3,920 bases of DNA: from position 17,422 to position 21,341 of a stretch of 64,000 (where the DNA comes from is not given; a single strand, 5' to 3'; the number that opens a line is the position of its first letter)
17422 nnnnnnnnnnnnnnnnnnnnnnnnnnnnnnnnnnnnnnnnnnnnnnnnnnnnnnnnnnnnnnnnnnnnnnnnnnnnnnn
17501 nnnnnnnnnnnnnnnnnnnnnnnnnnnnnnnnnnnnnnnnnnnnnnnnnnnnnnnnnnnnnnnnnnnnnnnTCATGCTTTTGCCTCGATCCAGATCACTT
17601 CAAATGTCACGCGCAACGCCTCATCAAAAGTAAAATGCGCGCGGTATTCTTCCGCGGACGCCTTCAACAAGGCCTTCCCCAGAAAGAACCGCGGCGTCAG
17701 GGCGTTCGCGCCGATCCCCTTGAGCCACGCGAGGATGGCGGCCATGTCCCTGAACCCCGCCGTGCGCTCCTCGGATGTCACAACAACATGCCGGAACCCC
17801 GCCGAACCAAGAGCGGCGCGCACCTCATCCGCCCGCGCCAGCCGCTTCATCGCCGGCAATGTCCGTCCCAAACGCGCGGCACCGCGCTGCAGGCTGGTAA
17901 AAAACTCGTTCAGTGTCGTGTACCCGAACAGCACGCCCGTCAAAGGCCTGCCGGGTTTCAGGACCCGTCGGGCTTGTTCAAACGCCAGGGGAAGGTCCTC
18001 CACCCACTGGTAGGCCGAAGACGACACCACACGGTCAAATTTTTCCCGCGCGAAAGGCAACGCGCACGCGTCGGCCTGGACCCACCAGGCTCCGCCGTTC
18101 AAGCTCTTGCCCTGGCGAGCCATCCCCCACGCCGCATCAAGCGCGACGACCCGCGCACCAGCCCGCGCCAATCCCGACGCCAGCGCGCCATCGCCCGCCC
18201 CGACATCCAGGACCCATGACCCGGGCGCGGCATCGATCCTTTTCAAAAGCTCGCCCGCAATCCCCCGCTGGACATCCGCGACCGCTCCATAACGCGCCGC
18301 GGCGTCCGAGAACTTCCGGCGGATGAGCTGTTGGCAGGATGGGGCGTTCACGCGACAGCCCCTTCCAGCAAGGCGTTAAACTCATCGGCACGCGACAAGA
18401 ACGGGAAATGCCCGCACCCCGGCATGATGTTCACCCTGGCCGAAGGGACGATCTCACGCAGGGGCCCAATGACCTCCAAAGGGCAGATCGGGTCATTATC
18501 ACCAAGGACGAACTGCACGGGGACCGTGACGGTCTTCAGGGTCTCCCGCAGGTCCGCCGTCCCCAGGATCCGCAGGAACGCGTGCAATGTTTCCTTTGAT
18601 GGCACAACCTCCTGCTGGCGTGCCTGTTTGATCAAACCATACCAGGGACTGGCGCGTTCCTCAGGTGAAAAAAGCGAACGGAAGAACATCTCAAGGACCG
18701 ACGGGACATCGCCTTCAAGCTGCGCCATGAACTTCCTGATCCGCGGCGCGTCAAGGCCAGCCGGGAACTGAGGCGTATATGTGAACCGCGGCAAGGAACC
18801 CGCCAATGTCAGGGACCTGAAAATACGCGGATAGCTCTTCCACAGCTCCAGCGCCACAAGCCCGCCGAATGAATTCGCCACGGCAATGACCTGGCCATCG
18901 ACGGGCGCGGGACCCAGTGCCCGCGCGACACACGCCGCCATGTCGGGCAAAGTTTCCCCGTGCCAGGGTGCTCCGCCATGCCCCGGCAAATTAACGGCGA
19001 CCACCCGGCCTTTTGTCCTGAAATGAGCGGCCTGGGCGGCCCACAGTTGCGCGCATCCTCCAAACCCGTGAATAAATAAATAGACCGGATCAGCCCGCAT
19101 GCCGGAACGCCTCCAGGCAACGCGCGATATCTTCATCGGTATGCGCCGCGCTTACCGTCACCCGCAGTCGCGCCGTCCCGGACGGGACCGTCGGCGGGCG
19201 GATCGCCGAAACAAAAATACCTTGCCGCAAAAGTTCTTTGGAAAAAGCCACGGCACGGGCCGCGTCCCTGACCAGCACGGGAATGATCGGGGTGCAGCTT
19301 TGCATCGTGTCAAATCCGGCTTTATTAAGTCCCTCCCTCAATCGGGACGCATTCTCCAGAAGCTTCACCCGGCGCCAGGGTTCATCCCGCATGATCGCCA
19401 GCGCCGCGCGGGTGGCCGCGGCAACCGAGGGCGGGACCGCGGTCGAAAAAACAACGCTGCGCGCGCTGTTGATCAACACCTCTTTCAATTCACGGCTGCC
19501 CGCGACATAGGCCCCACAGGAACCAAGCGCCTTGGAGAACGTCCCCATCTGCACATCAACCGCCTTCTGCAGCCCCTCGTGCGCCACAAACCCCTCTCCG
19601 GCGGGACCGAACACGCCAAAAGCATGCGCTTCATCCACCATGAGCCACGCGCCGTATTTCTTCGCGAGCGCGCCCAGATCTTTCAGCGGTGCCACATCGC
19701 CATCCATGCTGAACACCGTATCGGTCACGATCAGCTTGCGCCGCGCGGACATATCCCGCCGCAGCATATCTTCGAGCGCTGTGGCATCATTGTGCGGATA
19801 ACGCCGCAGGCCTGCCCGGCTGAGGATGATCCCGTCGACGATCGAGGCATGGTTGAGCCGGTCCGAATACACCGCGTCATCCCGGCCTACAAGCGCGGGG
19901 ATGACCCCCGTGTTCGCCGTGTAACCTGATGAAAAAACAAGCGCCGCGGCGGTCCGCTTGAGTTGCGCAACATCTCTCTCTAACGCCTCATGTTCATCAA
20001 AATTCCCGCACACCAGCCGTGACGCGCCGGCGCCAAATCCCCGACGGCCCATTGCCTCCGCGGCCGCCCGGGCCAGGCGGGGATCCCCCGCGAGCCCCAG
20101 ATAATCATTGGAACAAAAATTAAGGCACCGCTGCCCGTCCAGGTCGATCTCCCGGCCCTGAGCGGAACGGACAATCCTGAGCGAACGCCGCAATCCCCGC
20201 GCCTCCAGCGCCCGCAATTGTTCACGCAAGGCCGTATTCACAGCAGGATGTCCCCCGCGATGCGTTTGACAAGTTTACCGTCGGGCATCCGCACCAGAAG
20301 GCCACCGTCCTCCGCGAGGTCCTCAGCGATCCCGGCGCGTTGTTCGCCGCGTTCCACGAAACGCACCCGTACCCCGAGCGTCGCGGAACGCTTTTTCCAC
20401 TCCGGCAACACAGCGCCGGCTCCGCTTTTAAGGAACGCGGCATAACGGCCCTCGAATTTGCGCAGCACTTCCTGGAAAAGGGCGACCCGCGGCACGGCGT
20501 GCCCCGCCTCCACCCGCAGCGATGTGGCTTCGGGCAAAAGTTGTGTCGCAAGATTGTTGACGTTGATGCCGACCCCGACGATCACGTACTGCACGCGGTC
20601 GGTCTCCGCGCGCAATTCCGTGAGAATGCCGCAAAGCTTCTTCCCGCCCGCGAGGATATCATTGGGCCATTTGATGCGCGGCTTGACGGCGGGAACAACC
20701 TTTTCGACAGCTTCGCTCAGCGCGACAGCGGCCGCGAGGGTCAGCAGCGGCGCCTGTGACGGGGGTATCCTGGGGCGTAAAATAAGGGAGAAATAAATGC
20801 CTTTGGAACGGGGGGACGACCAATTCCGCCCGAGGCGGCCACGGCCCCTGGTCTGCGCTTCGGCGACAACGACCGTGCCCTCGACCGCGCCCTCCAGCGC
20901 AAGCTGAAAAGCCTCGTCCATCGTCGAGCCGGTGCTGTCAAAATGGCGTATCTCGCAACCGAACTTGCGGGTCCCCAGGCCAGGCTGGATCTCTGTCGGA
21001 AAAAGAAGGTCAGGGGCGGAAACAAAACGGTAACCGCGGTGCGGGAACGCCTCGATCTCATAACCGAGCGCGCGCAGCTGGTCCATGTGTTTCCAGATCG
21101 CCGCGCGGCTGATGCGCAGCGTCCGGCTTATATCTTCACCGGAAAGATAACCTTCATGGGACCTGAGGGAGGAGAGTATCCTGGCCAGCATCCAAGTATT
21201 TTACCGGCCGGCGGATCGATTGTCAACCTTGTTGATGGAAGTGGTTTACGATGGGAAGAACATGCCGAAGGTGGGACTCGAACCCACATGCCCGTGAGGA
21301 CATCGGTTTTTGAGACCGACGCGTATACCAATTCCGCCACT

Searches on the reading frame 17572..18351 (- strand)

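Call 9: search_protein_families(library=pfam, proteins=[window:17572-18351:-], max_evalue=0.01)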
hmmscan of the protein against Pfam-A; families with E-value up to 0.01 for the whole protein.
window:17572-18351:- (259 aa): 6 families
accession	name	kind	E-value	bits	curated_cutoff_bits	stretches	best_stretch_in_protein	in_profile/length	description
PF08241.18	Methyltransf_11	-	4.4e-19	69.4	21.2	1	48-134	1-90/95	Methyltransferase domain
PF13649.12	Methyltransf_25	-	3.1e-17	63.5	27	1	47-134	1-96/97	Methyltransferase domain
PF08242.18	Methyltransf_12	-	4.3e-09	37.4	30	1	48-134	1-95/98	Methyltransferase domain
PF13489.12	Methyltransf_23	-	2.8e-08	34.1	27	1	41-136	20-113/164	Methyltransferase domain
PF13847.12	Methyltransf_31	-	6.9e-07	29.5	27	1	46-134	6-104/145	Methyltransferase domain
PF01209.24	Ubie_methyltran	-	1.3e-06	28.4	20.1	1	39-146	43-158/233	ubiE/COQ5 methyltransferase family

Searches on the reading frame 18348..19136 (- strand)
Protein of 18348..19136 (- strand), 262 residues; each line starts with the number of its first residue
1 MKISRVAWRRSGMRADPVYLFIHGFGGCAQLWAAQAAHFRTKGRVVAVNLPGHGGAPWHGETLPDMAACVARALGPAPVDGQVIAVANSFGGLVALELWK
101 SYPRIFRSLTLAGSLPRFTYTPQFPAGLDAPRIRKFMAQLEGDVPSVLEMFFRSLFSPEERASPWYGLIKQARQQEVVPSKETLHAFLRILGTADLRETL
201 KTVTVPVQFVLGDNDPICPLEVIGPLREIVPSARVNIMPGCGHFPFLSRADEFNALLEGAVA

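Call 9: search_protein_families(library=pfam, proteins=[window:18348-19136:-], max_evalue=0.01)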
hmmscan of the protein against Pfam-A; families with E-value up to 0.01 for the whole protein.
window:18348-19136:- (262 aa): 4 families
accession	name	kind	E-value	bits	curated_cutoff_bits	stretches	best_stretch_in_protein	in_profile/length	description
PF12697.13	Abhydrolase_6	-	6.8e-24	86.2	26.3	1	20-255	2-216/217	Alpha/beta hydrolase family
PF00561.26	Abhydrolase_1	-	6e-20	72.4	25.8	1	20-249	4-244/245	alpha/beta hydrolase fold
PF12146.15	Hydrolase_4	-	3.4e-10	40.1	27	1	18-243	6-232/239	Serine aminopeptidase, S33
PF00975.26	Thioesterase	-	0.0071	17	26.4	1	19-98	4-83/226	Thioesterase domain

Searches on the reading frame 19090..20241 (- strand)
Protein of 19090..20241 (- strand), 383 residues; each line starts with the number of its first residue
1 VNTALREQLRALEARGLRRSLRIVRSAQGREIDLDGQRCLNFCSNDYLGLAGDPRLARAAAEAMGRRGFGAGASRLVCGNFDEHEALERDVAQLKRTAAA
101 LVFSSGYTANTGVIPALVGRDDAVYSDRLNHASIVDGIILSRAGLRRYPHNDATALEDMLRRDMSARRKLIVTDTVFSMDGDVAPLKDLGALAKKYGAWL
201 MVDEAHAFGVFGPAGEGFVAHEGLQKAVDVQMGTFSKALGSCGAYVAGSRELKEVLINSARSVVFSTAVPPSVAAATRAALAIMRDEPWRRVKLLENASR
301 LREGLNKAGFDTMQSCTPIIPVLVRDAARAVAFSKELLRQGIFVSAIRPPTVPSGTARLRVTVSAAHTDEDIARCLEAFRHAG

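Call 56: search_protein_families(library=pfam, proteins=[window:19090-20241:-], max_evalue=0.0001)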
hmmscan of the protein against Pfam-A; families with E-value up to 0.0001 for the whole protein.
window:19090-20241:- (383 aa): 3 families
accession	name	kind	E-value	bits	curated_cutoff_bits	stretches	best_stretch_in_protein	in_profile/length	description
PF00155.27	Aminotran_1_2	-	2.2e-69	234.8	19.7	1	39-379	3-361/361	Aminotransferase class I and II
PF01053.26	Cys_Met_Meta_PP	-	1.5e-06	27.5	27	1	84-211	54-181/381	Cys/Met metabolism PLP-dependent enzyme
PF01212.27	Beta_elim_lyase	-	2.7e-05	24.1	27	1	71-310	21-215/288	Beta-eliminating lyase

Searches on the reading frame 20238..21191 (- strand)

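Call 56: search_protein_families(library=pfam, proteins=[window:20238-21191:-], max_evalue=0.0001)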
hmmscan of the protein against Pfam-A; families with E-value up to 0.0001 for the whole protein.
window:20238-21191:- (317 aa): 4 families
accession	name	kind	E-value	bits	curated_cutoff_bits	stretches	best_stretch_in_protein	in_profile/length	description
PF03099.24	BPL_LplA_LipB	-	2.4e-21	76.5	21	1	87-210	5-133/133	Biotin/lipoate A/B protein ligase family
PF08279.18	HTH_11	-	1.3e-13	51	25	1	4-55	4-55/55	HTH domain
PF16917.10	BPL_LplA_LipB_2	-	1.1e-08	35.3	27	1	126-266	36-182/183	Biotin/lipoate A/B protein ligase family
PF02237.23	BPL_C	-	4.8e-06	26.8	21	1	271-316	1-46/48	Biotin protein ligase C terminal domain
